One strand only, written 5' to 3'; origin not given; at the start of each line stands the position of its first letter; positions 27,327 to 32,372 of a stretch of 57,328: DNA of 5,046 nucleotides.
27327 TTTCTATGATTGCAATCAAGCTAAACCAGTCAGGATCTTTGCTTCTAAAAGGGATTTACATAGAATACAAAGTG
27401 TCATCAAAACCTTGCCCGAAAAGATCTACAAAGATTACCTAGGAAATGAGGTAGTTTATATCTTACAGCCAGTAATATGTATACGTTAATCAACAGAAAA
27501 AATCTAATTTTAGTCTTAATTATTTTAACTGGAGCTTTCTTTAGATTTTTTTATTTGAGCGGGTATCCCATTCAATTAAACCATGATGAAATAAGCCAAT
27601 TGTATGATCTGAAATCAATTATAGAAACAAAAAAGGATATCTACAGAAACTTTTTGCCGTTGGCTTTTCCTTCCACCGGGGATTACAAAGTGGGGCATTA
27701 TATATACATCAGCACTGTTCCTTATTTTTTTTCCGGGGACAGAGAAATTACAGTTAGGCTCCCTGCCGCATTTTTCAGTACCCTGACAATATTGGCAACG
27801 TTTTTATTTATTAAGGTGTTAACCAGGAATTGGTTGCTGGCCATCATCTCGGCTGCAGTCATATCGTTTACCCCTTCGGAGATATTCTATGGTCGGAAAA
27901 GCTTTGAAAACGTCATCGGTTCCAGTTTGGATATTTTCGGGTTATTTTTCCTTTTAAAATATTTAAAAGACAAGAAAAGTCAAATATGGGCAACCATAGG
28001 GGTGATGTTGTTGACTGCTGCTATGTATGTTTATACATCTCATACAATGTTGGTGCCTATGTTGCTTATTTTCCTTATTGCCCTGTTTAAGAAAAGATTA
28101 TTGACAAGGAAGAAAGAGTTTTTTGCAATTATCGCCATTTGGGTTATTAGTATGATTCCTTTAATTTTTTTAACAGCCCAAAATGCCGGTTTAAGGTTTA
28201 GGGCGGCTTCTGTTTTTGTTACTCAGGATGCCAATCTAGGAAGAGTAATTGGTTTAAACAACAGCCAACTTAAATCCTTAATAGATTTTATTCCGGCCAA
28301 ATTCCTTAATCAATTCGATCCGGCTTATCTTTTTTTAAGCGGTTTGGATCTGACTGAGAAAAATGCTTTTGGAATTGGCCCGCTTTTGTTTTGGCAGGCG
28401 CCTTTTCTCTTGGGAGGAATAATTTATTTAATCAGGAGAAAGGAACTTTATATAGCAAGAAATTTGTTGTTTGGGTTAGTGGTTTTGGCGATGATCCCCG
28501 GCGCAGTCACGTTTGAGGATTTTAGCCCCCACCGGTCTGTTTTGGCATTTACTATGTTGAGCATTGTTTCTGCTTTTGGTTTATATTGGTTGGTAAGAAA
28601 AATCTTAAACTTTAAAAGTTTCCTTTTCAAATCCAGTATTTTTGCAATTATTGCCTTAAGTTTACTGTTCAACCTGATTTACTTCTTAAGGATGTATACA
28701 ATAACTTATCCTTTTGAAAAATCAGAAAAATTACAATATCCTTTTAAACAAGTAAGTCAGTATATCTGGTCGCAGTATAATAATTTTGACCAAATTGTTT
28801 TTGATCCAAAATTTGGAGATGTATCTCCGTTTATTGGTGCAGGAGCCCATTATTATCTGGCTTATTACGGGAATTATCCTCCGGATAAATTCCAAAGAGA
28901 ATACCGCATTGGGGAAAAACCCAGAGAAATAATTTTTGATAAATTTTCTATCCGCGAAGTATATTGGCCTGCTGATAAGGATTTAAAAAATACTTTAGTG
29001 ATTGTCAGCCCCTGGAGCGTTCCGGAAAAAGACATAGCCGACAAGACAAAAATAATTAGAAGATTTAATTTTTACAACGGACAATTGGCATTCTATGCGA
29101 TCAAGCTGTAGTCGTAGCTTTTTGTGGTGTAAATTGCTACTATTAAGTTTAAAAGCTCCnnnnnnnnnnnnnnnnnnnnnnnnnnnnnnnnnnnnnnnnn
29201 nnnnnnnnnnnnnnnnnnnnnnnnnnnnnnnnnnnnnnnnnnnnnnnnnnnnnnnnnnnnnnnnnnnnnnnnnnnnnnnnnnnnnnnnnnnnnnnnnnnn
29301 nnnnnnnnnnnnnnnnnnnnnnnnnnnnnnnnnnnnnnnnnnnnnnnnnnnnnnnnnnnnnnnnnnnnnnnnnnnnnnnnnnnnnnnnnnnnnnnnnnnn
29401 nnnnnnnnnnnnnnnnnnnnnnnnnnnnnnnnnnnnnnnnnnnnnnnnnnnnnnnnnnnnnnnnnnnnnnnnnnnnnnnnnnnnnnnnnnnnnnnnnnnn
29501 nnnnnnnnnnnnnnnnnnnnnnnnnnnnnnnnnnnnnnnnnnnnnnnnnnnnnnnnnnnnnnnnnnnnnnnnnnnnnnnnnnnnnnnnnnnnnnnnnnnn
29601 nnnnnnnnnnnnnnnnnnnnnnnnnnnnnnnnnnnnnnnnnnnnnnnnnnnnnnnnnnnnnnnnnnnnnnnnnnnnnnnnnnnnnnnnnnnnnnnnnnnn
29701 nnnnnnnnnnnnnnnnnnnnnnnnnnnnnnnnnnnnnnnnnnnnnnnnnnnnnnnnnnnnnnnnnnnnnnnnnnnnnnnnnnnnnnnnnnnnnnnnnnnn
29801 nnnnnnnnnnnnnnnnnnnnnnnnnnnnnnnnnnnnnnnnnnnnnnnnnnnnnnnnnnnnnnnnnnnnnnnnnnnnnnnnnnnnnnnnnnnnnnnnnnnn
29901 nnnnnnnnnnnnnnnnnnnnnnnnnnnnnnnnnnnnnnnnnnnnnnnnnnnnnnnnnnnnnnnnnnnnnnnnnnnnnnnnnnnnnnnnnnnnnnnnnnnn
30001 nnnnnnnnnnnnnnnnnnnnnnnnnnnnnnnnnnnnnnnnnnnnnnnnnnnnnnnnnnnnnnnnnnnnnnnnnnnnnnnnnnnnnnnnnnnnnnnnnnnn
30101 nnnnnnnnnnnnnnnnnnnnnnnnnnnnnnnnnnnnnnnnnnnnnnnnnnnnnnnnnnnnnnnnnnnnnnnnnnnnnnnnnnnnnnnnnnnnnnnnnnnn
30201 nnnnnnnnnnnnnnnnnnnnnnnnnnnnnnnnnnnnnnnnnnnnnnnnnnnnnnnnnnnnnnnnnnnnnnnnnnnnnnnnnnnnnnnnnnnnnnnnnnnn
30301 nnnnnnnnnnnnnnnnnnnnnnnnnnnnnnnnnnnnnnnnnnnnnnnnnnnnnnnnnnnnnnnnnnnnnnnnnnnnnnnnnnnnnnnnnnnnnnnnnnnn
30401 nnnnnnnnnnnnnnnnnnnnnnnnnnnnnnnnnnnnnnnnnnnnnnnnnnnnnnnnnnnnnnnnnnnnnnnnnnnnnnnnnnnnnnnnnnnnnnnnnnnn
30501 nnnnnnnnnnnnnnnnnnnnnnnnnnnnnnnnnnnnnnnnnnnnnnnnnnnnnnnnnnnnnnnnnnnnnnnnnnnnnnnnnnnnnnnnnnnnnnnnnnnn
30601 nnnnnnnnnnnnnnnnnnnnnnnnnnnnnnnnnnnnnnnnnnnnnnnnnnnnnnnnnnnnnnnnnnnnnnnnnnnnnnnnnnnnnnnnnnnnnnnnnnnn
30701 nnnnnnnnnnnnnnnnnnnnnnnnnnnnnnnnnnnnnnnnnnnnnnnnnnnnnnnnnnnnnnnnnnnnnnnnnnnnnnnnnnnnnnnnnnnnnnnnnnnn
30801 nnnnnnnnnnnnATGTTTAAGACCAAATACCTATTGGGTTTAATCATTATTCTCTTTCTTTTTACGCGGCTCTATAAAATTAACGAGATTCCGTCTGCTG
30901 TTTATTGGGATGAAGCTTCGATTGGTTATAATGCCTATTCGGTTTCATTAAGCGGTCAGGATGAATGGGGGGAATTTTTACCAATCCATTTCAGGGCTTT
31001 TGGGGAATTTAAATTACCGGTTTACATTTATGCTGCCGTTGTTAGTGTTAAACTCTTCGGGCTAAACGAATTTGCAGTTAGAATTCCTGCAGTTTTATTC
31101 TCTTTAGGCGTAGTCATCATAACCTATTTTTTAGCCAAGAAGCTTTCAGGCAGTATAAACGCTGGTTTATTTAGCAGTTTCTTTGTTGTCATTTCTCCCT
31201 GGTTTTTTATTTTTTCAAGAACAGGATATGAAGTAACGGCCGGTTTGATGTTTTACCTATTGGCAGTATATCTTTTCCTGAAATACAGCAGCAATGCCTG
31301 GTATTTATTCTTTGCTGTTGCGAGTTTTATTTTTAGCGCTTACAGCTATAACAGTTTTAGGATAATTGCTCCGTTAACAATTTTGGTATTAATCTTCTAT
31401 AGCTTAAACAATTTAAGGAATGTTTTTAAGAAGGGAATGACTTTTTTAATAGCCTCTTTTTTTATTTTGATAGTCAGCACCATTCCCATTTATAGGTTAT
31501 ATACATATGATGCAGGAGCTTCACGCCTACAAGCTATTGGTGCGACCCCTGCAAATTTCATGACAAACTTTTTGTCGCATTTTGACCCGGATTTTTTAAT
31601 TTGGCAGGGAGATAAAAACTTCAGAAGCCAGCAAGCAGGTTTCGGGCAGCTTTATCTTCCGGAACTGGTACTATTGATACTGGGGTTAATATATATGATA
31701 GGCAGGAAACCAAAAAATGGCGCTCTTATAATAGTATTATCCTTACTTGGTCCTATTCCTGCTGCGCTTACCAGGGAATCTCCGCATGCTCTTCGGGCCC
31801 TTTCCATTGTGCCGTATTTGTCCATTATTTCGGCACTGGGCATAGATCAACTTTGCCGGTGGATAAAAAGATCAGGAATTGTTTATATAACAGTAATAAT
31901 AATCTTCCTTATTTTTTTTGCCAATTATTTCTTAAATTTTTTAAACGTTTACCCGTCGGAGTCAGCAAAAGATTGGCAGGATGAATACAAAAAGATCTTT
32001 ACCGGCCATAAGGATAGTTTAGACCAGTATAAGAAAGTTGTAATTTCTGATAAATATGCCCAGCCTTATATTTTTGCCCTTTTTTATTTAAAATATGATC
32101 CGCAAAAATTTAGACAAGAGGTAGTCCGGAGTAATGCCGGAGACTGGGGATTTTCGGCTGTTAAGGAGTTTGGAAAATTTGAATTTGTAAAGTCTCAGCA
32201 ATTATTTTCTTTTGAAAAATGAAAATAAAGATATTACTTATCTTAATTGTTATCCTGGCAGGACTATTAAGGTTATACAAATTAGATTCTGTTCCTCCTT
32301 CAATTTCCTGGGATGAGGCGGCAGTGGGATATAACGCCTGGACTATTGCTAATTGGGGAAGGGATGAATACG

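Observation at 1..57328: Wall-to-wall glycosylation island: 22 polytopic GT-C-like genes from about 8 families, with no classical initiation/polymerase/ligase set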

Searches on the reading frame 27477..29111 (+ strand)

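Call 6: search_protein_families(library=pfam, max_evalue=0.01, proteins=[window:27477-29111:+])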
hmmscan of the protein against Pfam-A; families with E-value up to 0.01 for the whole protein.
window:27477-29111:+ (544 aa): 1 family
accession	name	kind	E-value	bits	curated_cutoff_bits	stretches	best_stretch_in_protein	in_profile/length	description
PF13231.12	PMT_2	-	1.8e-07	31.9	26.1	1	86-228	17-156/160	Dolichyl-phosphate-mannose-protein mannosyltransferase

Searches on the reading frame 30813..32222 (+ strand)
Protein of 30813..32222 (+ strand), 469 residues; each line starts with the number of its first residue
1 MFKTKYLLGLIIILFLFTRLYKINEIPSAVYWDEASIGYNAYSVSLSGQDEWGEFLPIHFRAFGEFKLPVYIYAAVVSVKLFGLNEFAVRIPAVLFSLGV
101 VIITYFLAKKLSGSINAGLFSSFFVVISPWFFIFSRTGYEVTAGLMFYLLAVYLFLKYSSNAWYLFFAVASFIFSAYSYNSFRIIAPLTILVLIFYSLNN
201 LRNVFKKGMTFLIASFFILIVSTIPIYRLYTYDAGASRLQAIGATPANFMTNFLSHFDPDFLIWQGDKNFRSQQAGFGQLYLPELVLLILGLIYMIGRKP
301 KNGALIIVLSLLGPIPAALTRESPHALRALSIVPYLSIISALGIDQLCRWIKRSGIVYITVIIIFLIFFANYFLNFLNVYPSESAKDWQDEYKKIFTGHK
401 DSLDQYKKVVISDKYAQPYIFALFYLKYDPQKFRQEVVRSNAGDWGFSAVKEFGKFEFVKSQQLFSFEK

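Call 7: search_protein_families(library=pfam, max_evalue=0.01, proteins=[window:30813-32222:+])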
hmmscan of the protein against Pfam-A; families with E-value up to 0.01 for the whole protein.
window:30813-32222:+ (469 aa): 2 families
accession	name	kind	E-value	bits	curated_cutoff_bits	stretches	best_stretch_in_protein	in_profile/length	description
PF13231.12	PMT_2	-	2.5e-09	38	26.1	1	69-223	4-156/160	Dolichyl-phosphate-mannose-protein mannosyltransferase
PF02366.24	PMT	-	1.3e-06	28.6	22.7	1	11-221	3-227/245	Dolichyl-phosphate-mannose-protein mannosyltransferase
